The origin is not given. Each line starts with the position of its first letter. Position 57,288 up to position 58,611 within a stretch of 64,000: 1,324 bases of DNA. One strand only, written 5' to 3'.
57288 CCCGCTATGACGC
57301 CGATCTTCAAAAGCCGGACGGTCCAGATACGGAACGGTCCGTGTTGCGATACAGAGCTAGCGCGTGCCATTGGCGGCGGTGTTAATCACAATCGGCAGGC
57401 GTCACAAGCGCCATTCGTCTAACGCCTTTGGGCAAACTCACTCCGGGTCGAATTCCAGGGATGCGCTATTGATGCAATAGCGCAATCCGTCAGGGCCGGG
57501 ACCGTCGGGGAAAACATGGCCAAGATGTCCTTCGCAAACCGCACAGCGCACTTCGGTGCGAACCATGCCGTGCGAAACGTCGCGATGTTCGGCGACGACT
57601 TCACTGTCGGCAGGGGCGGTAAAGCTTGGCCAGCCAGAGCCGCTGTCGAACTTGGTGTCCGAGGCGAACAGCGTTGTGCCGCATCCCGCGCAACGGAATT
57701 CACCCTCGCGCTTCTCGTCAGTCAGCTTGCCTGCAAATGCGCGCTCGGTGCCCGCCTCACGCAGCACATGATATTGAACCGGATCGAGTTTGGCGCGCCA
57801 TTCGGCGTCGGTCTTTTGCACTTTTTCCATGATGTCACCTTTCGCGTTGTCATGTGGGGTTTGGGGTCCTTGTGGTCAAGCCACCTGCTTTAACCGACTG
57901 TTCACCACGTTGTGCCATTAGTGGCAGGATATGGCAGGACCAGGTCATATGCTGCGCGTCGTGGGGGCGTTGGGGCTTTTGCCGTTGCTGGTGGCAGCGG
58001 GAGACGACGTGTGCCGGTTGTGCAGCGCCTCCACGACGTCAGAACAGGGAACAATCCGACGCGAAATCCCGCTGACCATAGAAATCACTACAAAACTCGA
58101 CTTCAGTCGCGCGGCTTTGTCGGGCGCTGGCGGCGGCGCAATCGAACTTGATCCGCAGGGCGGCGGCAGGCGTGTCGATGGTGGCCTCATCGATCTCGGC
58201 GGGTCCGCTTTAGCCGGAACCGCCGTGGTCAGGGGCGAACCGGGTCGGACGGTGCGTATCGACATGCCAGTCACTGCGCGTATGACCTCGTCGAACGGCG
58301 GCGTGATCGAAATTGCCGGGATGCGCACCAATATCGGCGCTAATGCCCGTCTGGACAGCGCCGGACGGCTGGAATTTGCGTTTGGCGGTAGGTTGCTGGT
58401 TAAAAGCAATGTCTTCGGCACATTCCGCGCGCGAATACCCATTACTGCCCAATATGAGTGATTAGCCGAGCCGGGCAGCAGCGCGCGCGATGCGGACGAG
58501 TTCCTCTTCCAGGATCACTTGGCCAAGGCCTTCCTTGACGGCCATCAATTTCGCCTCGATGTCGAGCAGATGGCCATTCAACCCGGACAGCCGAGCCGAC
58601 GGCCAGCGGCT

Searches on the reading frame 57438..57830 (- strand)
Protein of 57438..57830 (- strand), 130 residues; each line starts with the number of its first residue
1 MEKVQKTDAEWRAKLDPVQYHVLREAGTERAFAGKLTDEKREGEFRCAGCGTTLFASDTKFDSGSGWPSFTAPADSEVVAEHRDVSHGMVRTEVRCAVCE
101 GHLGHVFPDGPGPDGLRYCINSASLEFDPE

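Call 107: search_protein_families(library=pfam, proteins=[window:57438-57830:-], max_evalue=0.00001)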
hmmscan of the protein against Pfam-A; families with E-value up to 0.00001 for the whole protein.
window:57438-57830:- (130 aa): 1 family
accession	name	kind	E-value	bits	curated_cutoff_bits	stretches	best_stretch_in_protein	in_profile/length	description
PF01641.26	SelR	-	2.4e-49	166.6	24.9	1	15-129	1-116/116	SelR domain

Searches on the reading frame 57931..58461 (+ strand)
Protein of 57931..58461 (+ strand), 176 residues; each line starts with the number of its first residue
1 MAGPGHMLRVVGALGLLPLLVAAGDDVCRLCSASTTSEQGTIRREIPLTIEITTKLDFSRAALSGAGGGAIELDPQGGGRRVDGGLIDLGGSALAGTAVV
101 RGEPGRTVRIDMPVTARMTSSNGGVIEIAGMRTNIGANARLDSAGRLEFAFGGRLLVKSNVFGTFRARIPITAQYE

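Call 27: search_protein_families(library=pfam, proteins=[window:57931-58461:+], max_evalue=1)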
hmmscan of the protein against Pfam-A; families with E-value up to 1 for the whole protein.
window:57931-58461:+ (176 aa): 1 family
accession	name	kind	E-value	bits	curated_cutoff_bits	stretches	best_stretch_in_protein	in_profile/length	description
PF14352.11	DUF4402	-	5.2e-14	53.4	25.2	1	49-175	2-129/129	Domain of unknown function (DUF4402)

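Call 89: find_encoding_contigs(protein=window:57931-58461:+, flank=4000, max_places=5)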
Protein window:57931-58461:+ (176 aa): no gene with exactly this product is on record in the collection.
